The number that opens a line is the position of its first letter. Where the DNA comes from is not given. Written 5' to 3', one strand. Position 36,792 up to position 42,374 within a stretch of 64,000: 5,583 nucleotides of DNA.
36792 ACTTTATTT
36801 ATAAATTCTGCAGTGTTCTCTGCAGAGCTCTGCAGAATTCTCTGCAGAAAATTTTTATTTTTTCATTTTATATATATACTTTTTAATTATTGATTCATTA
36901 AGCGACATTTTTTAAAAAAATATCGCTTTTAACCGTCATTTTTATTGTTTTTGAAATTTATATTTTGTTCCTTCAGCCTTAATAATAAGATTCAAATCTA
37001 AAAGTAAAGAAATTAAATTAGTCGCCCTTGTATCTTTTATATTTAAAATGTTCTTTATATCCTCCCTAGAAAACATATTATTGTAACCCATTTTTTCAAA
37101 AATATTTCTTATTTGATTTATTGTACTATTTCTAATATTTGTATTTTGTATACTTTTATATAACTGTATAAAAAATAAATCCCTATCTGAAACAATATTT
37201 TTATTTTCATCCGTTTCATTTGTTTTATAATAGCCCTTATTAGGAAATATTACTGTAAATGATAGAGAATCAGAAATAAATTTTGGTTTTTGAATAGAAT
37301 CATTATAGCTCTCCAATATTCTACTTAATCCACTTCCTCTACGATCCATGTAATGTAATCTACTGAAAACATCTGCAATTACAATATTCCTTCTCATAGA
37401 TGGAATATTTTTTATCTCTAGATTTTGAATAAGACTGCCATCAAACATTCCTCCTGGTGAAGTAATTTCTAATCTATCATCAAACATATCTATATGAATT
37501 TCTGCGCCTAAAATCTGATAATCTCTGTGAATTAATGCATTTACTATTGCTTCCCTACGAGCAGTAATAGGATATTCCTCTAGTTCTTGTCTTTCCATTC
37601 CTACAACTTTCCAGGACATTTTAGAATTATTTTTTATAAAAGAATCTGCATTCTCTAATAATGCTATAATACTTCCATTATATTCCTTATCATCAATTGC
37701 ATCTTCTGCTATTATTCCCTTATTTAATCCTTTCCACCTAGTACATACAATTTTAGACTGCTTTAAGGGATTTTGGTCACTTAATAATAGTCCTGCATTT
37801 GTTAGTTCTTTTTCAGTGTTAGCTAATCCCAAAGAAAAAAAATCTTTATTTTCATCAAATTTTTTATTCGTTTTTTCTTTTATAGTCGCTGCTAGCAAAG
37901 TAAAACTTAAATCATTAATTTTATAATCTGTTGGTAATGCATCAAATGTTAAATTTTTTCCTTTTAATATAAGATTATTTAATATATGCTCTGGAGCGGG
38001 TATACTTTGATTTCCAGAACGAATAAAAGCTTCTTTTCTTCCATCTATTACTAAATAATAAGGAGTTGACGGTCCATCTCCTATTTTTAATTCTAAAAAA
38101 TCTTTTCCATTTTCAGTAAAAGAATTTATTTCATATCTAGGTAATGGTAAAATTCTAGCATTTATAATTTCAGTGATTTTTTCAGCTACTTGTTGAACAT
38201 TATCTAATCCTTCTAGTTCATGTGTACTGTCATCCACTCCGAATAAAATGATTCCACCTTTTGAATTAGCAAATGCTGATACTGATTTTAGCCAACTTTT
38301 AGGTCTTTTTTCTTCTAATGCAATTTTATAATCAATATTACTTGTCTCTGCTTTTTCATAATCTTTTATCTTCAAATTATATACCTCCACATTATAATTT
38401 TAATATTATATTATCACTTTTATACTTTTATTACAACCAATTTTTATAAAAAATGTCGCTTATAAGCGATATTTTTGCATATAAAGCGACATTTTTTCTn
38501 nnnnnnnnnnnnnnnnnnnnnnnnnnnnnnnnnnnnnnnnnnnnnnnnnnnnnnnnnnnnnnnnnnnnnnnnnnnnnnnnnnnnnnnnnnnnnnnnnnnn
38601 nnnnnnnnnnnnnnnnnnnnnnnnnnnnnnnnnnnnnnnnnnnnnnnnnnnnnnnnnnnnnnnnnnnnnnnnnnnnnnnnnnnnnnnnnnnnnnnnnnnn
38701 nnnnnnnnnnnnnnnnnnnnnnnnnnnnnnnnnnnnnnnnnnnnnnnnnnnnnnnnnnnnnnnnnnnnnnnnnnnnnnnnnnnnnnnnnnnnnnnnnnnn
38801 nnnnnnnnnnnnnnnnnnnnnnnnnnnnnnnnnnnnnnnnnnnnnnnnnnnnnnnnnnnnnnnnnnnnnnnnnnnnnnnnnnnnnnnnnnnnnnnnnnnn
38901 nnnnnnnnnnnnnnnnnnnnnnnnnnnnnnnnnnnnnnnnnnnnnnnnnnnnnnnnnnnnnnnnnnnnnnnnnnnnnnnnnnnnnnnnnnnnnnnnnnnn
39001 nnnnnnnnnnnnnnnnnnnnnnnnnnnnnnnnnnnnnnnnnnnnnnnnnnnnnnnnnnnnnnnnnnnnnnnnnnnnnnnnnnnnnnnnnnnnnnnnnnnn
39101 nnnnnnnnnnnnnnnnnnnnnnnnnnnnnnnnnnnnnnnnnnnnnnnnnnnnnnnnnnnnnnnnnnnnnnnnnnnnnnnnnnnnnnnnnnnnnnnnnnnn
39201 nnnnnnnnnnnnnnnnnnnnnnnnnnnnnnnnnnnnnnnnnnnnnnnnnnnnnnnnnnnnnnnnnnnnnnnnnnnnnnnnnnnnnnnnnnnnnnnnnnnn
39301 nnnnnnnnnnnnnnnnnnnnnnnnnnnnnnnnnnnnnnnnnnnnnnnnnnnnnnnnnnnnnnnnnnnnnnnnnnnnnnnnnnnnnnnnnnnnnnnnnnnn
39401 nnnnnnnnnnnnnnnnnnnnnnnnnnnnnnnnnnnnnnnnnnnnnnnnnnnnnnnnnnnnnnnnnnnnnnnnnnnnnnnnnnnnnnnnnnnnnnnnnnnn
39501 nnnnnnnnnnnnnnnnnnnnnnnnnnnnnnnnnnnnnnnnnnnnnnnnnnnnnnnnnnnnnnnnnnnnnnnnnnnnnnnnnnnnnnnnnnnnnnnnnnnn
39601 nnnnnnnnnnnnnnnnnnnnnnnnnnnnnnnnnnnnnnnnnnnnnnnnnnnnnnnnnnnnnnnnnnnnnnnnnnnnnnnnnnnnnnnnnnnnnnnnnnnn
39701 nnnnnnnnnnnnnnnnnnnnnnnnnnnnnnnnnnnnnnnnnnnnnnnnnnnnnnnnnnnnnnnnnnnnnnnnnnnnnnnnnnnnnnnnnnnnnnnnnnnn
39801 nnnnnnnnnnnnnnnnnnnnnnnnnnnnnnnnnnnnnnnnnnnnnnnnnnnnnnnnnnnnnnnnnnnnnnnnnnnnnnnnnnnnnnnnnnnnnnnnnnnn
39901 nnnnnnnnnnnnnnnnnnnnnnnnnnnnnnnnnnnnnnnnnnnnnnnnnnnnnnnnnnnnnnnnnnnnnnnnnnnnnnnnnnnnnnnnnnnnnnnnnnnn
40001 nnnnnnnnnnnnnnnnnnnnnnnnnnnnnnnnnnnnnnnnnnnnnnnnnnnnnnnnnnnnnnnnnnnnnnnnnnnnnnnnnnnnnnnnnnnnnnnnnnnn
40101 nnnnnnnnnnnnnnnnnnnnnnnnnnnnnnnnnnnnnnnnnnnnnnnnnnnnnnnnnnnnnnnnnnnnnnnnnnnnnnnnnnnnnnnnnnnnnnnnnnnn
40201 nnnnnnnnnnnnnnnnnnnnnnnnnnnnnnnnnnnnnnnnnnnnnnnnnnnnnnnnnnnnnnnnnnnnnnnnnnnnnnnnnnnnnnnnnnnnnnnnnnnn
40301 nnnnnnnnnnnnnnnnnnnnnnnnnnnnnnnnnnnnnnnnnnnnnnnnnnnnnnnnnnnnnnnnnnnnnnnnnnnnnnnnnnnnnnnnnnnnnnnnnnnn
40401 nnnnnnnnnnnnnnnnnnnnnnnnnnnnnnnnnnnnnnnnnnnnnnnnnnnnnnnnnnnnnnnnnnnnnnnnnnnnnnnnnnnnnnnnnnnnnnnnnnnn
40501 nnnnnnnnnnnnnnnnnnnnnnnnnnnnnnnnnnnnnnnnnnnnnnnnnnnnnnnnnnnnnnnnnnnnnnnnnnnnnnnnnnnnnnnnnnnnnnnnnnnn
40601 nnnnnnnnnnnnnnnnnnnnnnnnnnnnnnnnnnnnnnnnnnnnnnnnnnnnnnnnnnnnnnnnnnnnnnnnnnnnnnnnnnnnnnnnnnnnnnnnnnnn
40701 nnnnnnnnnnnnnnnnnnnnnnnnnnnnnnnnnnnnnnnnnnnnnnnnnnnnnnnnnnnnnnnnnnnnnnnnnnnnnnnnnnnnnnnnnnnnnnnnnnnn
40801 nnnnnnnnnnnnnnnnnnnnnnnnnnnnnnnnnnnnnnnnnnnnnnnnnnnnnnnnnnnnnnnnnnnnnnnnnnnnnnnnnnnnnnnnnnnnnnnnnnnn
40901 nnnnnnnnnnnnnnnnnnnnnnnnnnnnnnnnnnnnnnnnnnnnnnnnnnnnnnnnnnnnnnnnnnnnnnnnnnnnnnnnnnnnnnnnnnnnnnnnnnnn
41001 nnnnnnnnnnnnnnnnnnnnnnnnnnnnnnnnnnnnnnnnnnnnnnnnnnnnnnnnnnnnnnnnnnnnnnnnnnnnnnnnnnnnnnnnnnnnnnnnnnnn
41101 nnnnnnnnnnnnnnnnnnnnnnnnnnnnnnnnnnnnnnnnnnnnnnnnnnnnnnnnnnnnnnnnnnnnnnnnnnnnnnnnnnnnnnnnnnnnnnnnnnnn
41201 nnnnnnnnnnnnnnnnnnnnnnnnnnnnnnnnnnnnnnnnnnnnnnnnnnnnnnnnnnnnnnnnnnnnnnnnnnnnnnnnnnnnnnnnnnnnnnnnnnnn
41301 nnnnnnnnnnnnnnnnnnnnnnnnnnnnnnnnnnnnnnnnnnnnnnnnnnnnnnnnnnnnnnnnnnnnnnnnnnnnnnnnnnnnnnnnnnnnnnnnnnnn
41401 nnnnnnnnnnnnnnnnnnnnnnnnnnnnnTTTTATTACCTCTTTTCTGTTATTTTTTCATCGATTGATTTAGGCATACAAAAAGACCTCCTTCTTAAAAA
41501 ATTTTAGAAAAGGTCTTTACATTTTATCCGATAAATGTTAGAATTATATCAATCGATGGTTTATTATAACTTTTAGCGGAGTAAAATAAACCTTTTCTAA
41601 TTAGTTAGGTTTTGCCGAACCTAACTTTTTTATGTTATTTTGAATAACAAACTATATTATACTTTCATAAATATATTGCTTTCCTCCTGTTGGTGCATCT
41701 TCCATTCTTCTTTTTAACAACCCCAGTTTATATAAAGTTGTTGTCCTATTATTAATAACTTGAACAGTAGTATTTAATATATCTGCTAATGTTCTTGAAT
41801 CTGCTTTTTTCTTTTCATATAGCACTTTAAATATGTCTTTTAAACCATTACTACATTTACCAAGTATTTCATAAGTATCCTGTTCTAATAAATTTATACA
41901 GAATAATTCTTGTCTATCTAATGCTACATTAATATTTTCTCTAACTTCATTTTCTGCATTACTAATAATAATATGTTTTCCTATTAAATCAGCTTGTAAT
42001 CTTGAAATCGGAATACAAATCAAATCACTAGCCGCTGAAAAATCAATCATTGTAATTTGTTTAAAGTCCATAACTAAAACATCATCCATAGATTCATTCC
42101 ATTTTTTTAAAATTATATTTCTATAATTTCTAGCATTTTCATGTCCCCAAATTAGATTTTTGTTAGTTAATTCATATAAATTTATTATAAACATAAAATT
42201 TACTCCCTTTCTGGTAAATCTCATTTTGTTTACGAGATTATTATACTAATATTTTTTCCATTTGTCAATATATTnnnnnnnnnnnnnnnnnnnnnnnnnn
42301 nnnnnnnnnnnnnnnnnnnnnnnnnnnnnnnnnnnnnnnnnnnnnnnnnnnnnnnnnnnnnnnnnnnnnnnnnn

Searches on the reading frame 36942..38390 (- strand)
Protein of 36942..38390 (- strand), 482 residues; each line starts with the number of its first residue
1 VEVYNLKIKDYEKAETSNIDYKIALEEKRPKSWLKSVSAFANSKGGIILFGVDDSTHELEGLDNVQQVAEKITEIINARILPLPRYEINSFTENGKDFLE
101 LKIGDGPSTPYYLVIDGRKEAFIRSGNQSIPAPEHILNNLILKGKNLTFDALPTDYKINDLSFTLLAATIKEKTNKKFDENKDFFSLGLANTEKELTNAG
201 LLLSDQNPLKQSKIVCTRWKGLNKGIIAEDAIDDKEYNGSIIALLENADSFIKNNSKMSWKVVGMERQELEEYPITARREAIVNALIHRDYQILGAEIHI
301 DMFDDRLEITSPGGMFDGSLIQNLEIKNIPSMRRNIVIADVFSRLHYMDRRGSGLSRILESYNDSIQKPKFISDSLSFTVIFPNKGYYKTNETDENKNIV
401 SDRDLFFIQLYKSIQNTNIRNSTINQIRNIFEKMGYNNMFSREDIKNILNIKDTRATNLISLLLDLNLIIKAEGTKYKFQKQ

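Call 21: search_protein_families(library=phrogs, proteins=[window:36942-38390:-], max_evalue=0.00001)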
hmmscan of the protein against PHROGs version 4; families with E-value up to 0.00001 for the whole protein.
window:36942-38390:- (482 aa): 1 family
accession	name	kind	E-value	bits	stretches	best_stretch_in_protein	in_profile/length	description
phrog_12156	-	DNA, RNA and nucleotide metabolism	1.3e-48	166.9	1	11-421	14-445/485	DNA helicase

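Call 58: search_protein_families(library=padloc, proteins=[window:36942-38390:-], max_evalue=0.001)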
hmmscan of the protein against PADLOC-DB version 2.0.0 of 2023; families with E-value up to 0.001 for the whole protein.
window:36942-38390:- (482 aa): 4 families
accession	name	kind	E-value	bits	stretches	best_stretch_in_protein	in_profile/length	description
PDLC02402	Aga_SIR2-PNTD1-PNTD2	-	1.3e-16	57.9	1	170-365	344-542/876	Class I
PDLC02394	pAgo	-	2.9e-15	53.1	1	32-372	56-424/1121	-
PDLC02418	Aga_SIR2-Kinase-PNTD1-PNTD2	-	2.5e-13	47.1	1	266-360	313-415/756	Class I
PDLC05078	PDC-S72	-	9.9e-10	36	1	396-480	284-374/377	-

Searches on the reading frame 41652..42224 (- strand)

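Call 9: search_protein_families(library=pfam, proteins=[window:41652-42224:-], max_evalue=0.001)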
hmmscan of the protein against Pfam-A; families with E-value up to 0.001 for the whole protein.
window:41652-42224:- (190 aa): 0 families

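Call 58: search_protein_families(library=padloc, proteins=[window:41652-42224:-], max_evalue=0.001)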
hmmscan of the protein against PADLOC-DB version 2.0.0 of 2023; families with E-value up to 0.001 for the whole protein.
window:41652-42224:- (190 aa): 1 family
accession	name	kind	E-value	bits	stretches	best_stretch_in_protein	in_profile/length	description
PDLC01850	CARF3--CARF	-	0.00032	18.6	1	119-173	138-192/209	-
